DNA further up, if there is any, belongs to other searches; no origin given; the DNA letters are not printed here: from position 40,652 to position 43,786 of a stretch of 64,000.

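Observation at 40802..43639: Cytoplasmic kinase fused to an FGE-sulfatase-like domain and an alpha/beta-hydrolase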

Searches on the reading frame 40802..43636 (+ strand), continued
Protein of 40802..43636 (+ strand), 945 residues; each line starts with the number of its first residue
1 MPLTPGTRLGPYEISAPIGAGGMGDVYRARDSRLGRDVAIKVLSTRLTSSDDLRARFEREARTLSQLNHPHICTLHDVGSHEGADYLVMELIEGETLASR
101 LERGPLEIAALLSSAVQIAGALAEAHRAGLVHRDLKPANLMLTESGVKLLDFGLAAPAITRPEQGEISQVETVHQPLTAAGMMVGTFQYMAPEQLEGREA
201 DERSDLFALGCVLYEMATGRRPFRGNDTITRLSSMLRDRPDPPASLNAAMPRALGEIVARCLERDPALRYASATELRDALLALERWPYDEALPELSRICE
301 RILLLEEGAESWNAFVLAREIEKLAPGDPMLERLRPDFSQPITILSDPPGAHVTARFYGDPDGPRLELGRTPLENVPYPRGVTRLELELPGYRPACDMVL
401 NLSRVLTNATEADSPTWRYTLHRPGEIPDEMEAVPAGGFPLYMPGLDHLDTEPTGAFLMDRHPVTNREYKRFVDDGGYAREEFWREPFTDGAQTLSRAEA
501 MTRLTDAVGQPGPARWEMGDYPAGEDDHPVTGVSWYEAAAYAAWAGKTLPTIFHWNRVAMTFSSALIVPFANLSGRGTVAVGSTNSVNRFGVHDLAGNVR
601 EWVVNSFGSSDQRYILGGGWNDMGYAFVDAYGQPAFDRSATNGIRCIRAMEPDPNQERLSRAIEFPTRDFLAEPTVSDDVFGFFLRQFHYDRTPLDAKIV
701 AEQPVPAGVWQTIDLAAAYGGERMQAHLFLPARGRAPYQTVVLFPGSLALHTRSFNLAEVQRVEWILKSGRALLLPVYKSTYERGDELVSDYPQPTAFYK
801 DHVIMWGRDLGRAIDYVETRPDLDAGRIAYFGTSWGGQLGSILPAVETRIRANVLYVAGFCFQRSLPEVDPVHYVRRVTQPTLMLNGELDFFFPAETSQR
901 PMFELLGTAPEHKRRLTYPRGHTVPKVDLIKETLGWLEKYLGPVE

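Call 5: find_homologous_proteins(query=window:40802-43636:+, max_evalue=1e-10)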
Query window:40802-43636:+ (945 aa): 8000 proteins with E <= 1e-10 among 8000 candidates; the best 120 are listed.
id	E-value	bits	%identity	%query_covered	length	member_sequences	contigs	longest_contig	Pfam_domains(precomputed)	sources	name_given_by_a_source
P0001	0.0e+0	2008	92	99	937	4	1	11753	PF07714.24,PF00069.32,PF03109.23,PF03781.23,PF01636.30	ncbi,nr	ncbi:MAG: protein kinase, partial [Candidatus Eisenbacteria bacterium]|nr:protein kinase [Candidatus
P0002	0.0e+0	1958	88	100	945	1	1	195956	PF07714.24,PF00069.32,PF03109.23,PF03781.23,PF01636.30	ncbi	ncbi:MAG: protein kinase [Candidatus Eisenbacteria bacterium]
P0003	0.0e+0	1852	84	100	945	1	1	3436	PF07714.24,PF00069.32,PF03109.23,PF03781.23,PF01636.30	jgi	jgi:dienelactone hydrolase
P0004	0.0e+0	1850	84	100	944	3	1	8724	PF07714.24,PF00069.32,PF03109.23,PF03781.23,PF01636.30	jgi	-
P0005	0.0e+0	1836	84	100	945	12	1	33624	PF07714.24,PF00069.32,PF03109.23,PF03781.23,PF01636.30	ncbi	-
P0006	0.0e+0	1833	83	100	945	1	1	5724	PF07714.24,PF00069.32,PF03109.23,PF03781.23,PF01636.30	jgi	jgi:eukaryotic-like serine/threonine-protein kinase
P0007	0.0e+0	1812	82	100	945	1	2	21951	PF07714.24,PF00069.32,PF03109.23,PF03781.23,PF01636.30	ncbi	-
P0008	0.0e+0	1798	82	100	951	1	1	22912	PF07714.24,PF00069.32,PF03109.23,PF03781.23,PF01636.30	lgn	-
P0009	0.0e+0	1794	81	100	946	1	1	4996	PF07714.24,PF00069.32,PF03109.23,PF03781.23,PF01636.30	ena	-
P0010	0.0e+0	1746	79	100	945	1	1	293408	PF07714.24,PF00069.32,PF03109.23,PF03781.23,PF01636.30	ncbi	-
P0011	0.0e+0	1692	78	100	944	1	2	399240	PF07714.24,PF00069.32,PF03109.23,PF03781.23,PF01636.30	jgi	-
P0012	0.0e+0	1691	77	100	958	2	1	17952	PF07714.24,PF00069.32,PF01738.25,PF03109.23,PF03781.23,PF01636.30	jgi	jgi:serine/threonine protein kinase/dienelactone hydrolase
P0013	0.0e+0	1687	78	100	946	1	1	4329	PF07714.24,PF00069.32,PF03109.23,PF03781.23,PF01636.30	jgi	jgi:serine/threonine protein kinase/dienelactone hydrolase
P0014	0.0e+0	1612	75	100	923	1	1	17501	PF07714.24,PF00069.32,PF03109.23,PF03781.23,PF01636.30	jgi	jgi:dienelactone hydrolase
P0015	0.0e+0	1610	73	100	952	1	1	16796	PF07714.24,PF00069.32,PF03109.23,PF03781.23,PF01636.30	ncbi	ncbi:MAG: protein kinase [Candidatus Eisenbacteria bacterium]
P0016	0.0e+0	1601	73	100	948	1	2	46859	PF07714.24,PF00069.32,PF03109.23,PF03781.23,PF01636.30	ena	-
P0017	0.0e+0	1601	74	100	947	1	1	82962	PF07714.24,PF00069.32,PF03109.23,PF03781.23,PF01636.30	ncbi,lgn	-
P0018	0.0e+0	1585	71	100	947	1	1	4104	PF07714.24,PF00069.32,PF03109.23,PF03781.23,PF01636.30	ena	-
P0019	0.0e+0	1576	73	100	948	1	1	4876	PF07714.24,PF00069.32,PF03109.23,PF03781.23,PF01636.30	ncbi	-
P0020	0.0e+0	1575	72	100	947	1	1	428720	PF07714.24,PF00069.32,PF03109.23,PF03781.23,PF01636.30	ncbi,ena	-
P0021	0.0e+0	1574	71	100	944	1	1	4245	PF07714.24,PF00069.32,PF03109.23,PF03781.23,PF01636.30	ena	-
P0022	0.0e+0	1570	71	100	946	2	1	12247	PF07714.24,PF00069.32,PF03781.23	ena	-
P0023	0.0e+0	1565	71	100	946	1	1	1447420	PF07714.24,PF00069.32,PF03109.23,PF03781.23,PF01636.30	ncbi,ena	-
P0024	0.0e+0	1548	71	100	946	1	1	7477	PF07714.24,PF00069.32,PF03109.23,PF03781.23,PF01636.30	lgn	-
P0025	0.0e+0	1544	70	100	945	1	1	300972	PF07714.24,PF00069.32,PF03781.23,PF01636.30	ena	-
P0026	0.0e+0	1538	71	100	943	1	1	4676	PF07714.24,PF00069.32,PF03109.23,PF03781.23,PF01636.30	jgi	jgi:serine/threonine protein kinase/dienelactone hydrolase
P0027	0.0e+0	1536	69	100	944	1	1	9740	PF07714.24,PF00069.32,PF03781.23,PF01636.30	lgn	-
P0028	0.0e+0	1534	70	100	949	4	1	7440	PF07714.24,PF00069.32,PF03781.23,PF01636.30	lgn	-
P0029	0.0e+0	1532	70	100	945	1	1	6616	PF07714.24,PF00069.32,PF03781.23,PF01636.30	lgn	-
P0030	0.0e+0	1522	80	85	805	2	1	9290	PF07714.24,PF00069.32,PF03781.23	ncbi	-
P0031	0.0e+0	1520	69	100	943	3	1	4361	PF07714.24,PF00069.32,PF03109.23,PF03781.23,PF01636.30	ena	-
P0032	0.0e+0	1516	70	99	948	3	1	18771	PF07714.24,PF00069.32,PF03109.23,PF03781.23,PF01636.30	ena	-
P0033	0.0e+0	1515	69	100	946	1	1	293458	PF07714.24,PF00069.32,PF03109.23,PF03781.23,PF01636.30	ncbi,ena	-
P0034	0.0e+0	1494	69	100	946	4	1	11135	PF07714.24,PF00069.32,PF03109.23,PF03781.23,PF01636.30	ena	-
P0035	0.0e+0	1490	69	100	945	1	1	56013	PF07714.24,PF00069.32,PF03109.23,PF03781.23,PF01636.30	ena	-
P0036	0.0e+0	1486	68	100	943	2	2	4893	PF07714.24,PF00069.32,PF03109.23,PF03781.23,PF01636.30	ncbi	-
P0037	0.0e+0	1486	68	100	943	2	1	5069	PF07714.24,PF00069.32,PF03109.23,PF03781.23,PF01636.30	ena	-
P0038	0.0e+0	1477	67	100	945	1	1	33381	PF07714.24,PF00069.32,PF12740.15,PF03109.23,PF03781.23,PF01636.30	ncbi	-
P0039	0.0e+0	1477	67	100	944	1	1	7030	PF07714.24,PF00069.32,PF03109.23,PF03781.23,PF01636.30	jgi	jgi:serine/threonine protein kinase/predicted esterase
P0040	0.0e+0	1472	67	100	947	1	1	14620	PF07714.24,PF00069.32,PF03109.23,PF03781.23,PF01636.30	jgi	-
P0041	0.0e+0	1471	67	100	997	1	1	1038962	PF07714.24,PF00069.32,PF03109.23,PF03781.23,PF01636.30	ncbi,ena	-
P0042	0.0e+0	1460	67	100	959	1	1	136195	PF07714.24,PF00069.32,PF03109.23,PF03781.23,PF01636.30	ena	-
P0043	0.0e+0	1443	65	100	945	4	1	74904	PF07714.24,PF00069.32,PF03109.23,PF03781.23,PF01636.30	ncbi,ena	-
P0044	0.0e+0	1438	66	100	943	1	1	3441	PF07714.24,PF00069.32,PF03109.23,PF03781.23,PF01636.30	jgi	jgi:dienelactone hydrolase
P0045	0.0e+0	1417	66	100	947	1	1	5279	PF07714.24,PF00069.32,PF03781.23,PF01636.30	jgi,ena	-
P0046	0.0e+0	1414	66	100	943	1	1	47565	PF07714.24,PF00069.32,PF03109.23,PF03781.23,PF01636.30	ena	-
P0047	0.0e+0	1411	65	100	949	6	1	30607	PF07714.24,PF00069.32,PF03781.23,PF01636.30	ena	-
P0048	0.0e+0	1402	65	100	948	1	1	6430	PF07714.24,PF00069.32,PF03109.23,PF03781.23,PF01636.30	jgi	jgi:serine/threonine protein kinase/pimeloyl-ACP methyl ester carboxylesterase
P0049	0.0e+0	1384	64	100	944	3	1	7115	PF07714.24,PF00069.32,PF01738.25,PF03109.23,PF03781.23,PF00561.27,PF01636.30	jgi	jgi:dienelactone hydrolase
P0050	0.0e+0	1380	64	100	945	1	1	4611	PF07714.24,PF00069.32,PF01738.25,PF03109.23,PF03781.23,PF00561.27,PF01636.30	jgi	jgi:eukaryotic-like serine/threonine-protein kinase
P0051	0.0e+0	1379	64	100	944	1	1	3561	PF07714.24,PF00069.32,PF12740.15,PF03109.23,PF03781.23,PF01636.30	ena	-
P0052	0.0e+0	1376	64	100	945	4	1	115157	PF07714.24,PF00069.32,PF03781.23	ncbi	-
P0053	0.0e+0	1376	63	100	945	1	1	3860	PF07714.24,PF00069.32,PF01738.25,PF03781.23,PF00561.27,PF01636.30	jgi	jgi:eukaryotic-like serine/threonine-protein kinase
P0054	0.0e+0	1372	63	100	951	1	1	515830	PF07714.24,PF00069.32,PF03109.23,PF03781.23,PF01636.30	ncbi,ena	-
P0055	0.0e+0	1340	61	100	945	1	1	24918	PF07714.24,PF00069.32,PF12740.15,PF01738.25,PF03109.23,PF03781.23,PF01636.30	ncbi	ncbi:MAG: protein kinase [Candidatus Zixiibacteriota bacterium]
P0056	0.0e+0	1335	61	100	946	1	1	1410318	PF07714.24,PF00069.32,PF01738.25,PF03109.23,PF03781.23,PF01636.30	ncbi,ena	-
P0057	0.0e+0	1331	61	99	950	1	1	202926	PF07714.24,PF00069.32,PF03109.23,PF03781.23,PF01636.30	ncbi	-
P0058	0.0e+0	1308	60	99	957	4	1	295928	PF07714.24,PF00069.32,PF03109.23,PF03781.23,PF01636.30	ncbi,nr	ncbi:MAG: protein kinase [bacterium]|nr:protein kinase [bacterium]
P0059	0.0e+0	1306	62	100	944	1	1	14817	PF07714.24,PF00069.32,PF03781.23,PF01636.30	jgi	jgi:eukaryotic-like serine/threonine-protein kinase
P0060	0.0e+0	1297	60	100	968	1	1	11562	PF07714.24,PF00069.32,PF03109.23,PF03781.23,PF01163.29,PF01636.30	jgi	-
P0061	0.0e+0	1293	62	99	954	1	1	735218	PF07714.24,PF00069.32,PF03109.23,PF03781.23,PF01636.30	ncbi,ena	-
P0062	0.0e+0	1289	60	99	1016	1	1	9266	PF07714.24,PF00069.32,PF03109.23,PF03781.23,PF01636.30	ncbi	-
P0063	0.0e+0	1288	60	100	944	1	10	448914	PF07714.24,PF00326.28,PF00069.32,PF01738.25,PF03109.23,PF03781.23,PF01636.30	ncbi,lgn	-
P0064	0.0e+0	1284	60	100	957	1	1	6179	PF07714.24,PF00069.32,PF03109.23,PF03781.23,PF01636.30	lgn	-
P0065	0.0e+0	1278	59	100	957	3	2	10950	PF07714.24,PF00069.32,PF03109.23,PF03781.23,PF01636.30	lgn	-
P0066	0.0e+0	1263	59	100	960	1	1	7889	PF07714.24,PF00069.32,PF03109.23,PF03781.23,PF01636.30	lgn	-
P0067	0.0e+0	1258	58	100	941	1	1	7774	PF07714.24,PF00069.32,PF03109.23,PF08308.18,PF03781.23,PF01636.30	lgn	-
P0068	0.0e+0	1256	60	99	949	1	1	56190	PF07714.24,PF00069.32,PF03109.23,PF03781.23,PF01636.30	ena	-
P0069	0.0e+0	1256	60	99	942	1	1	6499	PF07714.24,PF00069.32,PF03959.20,PF01738.25,PF03109.23,PF03781.23,PF01636.30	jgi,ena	-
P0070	0.0e+0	1247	58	99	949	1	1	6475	PF07714.24,PF00069.32,PF05448.19,PF03109.23,PF03781.23,PF01636.30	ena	-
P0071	0.0e+0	1239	57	100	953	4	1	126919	PF07714.24,PF00069.32,PF03109.23,PF03781.23,PF01636.30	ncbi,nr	ncbi:MAG: protein kinase [Phycisphaeraceae bacterium]|nr:protein kinase [Phycisphaeraceae bacterium]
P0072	0.0e+0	1227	58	100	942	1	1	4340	PF07714.24,PF00069.32,PF03109.23,PF03781.23,PF00561.27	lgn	-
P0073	0.0e+0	1223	57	100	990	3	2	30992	PF07714.24,PF00069.32,PF01738.25,PF03109.23,PF03781.23,PF00561.27,PF01636.30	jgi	jgi:dienelactone hydrolase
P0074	0.0e+0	1212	56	100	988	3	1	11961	PF07714.24,PF00069.32,PF03781.23,PF01636.30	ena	-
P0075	0.0e+0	1212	56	100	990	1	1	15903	PF07714.24,PF00069.32,PF03109.23,PF03781.23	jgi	jgi:dienelactone hydrolase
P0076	0.0e+0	1208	58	99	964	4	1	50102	PF07714.24,PF00069.32,PF03109.23,PF03781.23,PF01636.30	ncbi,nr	ncbi:MAG: protein kinase [Phycisphaerae bacterium]|nr:protein kinase [Phycisphaerae bacterium]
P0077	0.0e+0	1202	58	100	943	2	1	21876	PF07714.24,PF00069.32,PF03109.23,PF03781.23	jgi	-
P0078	0.0e+0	1191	55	100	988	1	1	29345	PF07714.24,PF00069.32,PF03109.23,PF03781.23,PF01636.30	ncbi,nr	ncbi:MAG TPA: protein kinase [Vicinamibacteria bacterium]|nr:protein kinase [Vicinamibacteria bacter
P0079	0.0e+0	1179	56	100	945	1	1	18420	PF07714.24,PF00069.32,PF03781.23,PF01636.30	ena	-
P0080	0.0e+0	1178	56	99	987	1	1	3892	PF07714.24,PF00069.32,PF03109.23,PF03781.23,PF01636.30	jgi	jgi:formylglycine-generating enzyme required for sulfatase activity/dienelactone hydrolase/predicted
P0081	0.0e+0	1164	56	99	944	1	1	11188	PF07714.24,PF00069.32,PF01738.25,PF03781.23,PF00561.27,PF01636.30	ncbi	ncbi:MAG TPA: protein kinase [Candidatus Eisenbacteria bacterium]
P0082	0.0e+0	1158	55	100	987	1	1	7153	PF07714.24,PF00069.32,PF01738.25,PF03109.23,PF03781.23,PF00561.27,PF01636.30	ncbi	-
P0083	0.0e+0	1150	55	100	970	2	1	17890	PF07714.24,PF00069.32,PF03959.20,PF01738.25,PF03109.23,PF03781.23,PF01636.30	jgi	jgi:dienelactone hydrolase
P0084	0.0e+0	1145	56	100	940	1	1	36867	PF07714.24,PF00326.28,PF00069.32,PF03109.23,PF03781.23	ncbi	-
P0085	0.0e+0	1115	53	99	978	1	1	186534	PF07714.24,PF00069.32,PF03781.23,PF00561.27,PF01636.30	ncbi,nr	ncbi:MAG TPA: protein kinase [Candidatus Polarisedimenticolaceae bacterium]|nr:protein kinase [Candi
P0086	0.0e+0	1094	53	99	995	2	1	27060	PF07714.24,PF00069.32,PF03781.23,PF01636.30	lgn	-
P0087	0.0e+0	1088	55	99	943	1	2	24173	PF07714.24,PF00069.32,PF01738.25,PF03109.23,PF03781.23,PF01636.30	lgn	-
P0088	0.0e+0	1079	56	100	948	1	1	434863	PF07714.24,PF00069.32,PF12740.15,PF01738.25,PF03109.23,PF03781.23,PF01636.30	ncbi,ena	-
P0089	0.0e+0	1072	55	99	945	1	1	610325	PF07714.24,PF00069.32,PF12740.15,PF01738.25,PF03109.23,PF03781.23,PF01636.30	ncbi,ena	-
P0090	0.0e+0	1056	54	99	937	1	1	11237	PF07714.24,PF00069.32,PF01738.25,PF03109.23,PF03781.23,PF01636.30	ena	-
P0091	1.2e-281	955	42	100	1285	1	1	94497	PF07714.24,PF00069.32,PF03109.23,PF03781.23,PF17667.8,PF01636.30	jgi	jgi:eukaryotic-like serine/threonine-protein kinase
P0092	1.3e-277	942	48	99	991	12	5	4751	PF07714.24,PF00069.32,PF12740.15,PF01738.25,PF03109.23,PF03781.23,PF00561.27,PF01636.30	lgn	-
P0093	7.5e-276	936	48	99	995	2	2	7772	PF07714.24,PF00069.32,PF03109.23,PF03781.23,PF01636.30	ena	-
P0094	2.5e-273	928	47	99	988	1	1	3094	PF07714.24,PF00069.32,PF12740.15,PF03109.23,PF03781.23,PF01636.30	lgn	-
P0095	1.4e-258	879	68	61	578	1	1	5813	PF07714.24,PF00069.32,PF03109.23,PF03781.23,PF01636.30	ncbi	ncbi:MAG: protein kinase, partial [Candidatus Eisenbacteria bacterium]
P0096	3.1e-256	871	46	100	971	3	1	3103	PF07714.24,PF00069.32,PF03109.23,PF03781.23,PF01636.30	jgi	-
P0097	2.9e-255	868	46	100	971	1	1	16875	PF07714.24,PF00069.32,PF01738.25,PF03109.23,PF03781.23,PF01636.30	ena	-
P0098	1.0e-253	863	45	100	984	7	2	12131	PF07714.24,PF00069.32,PF03109.23,PF03781.23,PF01636.30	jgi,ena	-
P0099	2.6e-251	855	45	100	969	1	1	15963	PF07714.24,PF00069.32,PF01738.25,PF03109.23,PF03781.23,PF01636.30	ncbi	ncbi:MAG: protein kinase domain-containing protein [Thermoanaerobaculia bacterium]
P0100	6.8e-246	837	45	98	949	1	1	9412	PF07714.24,PF00069.32,PF03109.23,PF03781.23,PF01636.30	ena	-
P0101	1.6e-239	816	39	100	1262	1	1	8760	PF07714.24,PF00069.32,PF03109.23,PF03781.23,PF17667.8,PF01636.30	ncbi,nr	ncbi:MAG: protein kinase, partial [Thermoanaerobaculia bacterium]|nr:protein kinase [Thermoanaerobac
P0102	6.6e-219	748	54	73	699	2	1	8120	PF07714.24,PF00069.32,PF03109.23,PF03781.23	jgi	-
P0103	8.1e-210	718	42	99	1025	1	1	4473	PF07714.24,PF00069.32,PF03109.23,PF03781.23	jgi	-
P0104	3.8e-208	712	41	100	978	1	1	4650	PF07714.24,PF00069.32,PF03781.23,PF01636.30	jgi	jgi:formylglycine-generating enzyme required for sulfatase activity/dienelactone hydrolase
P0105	1.9e-207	710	40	100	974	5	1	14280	PF07714.24,PF00069.32,PF12740.15,PF03109.23,PF03781.23,PF01636.30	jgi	jgi:formylglycine-generating enzyme required for sulfatase activity/dienelactone hydrolase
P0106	1.1e-202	694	41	99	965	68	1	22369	PF07714.24,PF00069.32,PF03109.23,PF03781.23,PF01636.30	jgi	jgi:dienelactone hydrolase/cbb3-type cytochrome oxidase subunit 3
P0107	1.1e-201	691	42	100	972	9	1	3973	PF07714.24,PF00069.32,PF03109.23,PF03781.23,PF01636.30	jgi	jgi:formylglycine-generating enzyme required for sulfatase activity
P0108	2.5e-200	686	40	100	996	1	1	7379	PF07714.24,PF00069.32,PF03109.23,PF03781.23,PF01636.30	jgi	jgi:eukaryotic-like serine/threonine-protein kinase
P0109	2.7e-200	686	41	100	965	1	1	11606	PF07714.24,PF00326.28,PF00069.32,PF12740.15,PF03109.23,PF03781.23,PF14531.13,PF01636.30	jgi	jgi:predicted esterase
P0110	4.5e-199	682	39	100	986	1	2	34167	PF07714.24,PF00069.32,PF03109.23,PF03781.23,PF01636.30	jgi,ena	-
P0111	3.4e-198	679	41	100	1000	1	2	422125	PF07714.24,PF00069.32,PF03109.23,PF03781.23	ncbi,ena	-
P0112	7.6e-197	675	41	100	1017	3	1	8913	PF07714.24,PF00069.32,PF03109.23,PF03781.23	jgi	-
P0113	1.6e-196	674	40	100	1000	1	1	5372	PF07714.24,PF00069.32,PF03109.23,PF03781.23,PF01636.30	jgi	jgi:formylglycine-generating enzyme required for sulfatase activity/dienelactone hydrolase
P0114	1.9e-195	670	40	100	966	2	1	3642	PF07714.24,PF00069.32,PF08308.18,PF03781.23,PF01636.30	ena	-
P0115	8.2e-195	668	39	100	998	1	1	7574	PF07714.24,PF00069.32,PF03109.23,PF03781.23,PF01636.30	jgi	jgi:dienelactone hydrolase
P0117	1.5e-192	660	41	100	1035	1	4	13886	PF07714.24,PF00069.32,PF03109.23,PF03781.23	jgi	jgi:predicted Ser/Thr protein kinase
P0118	1.2e-191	657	41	100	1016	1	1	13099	PF07714.24,PF00069.32,PF03109.23,PF03781.23,PF01636.30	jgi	jgi:eukaryotic-like serine/threonine-protein kinase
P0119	2.1e-191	657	40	98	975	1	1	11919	PF07714.24,PF00069.32,PF03109.23,PF03781.23,PF01636.30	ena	-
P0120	1.9e-190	653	39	100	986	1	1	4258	PF07714.24,PF00069.32,PF03109.23,PF03781.23,PF01636.30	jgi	jgi:formylglycine-generating enzyme required for sulfatase activity/tRNA A-37 threonylcarbamoyl tran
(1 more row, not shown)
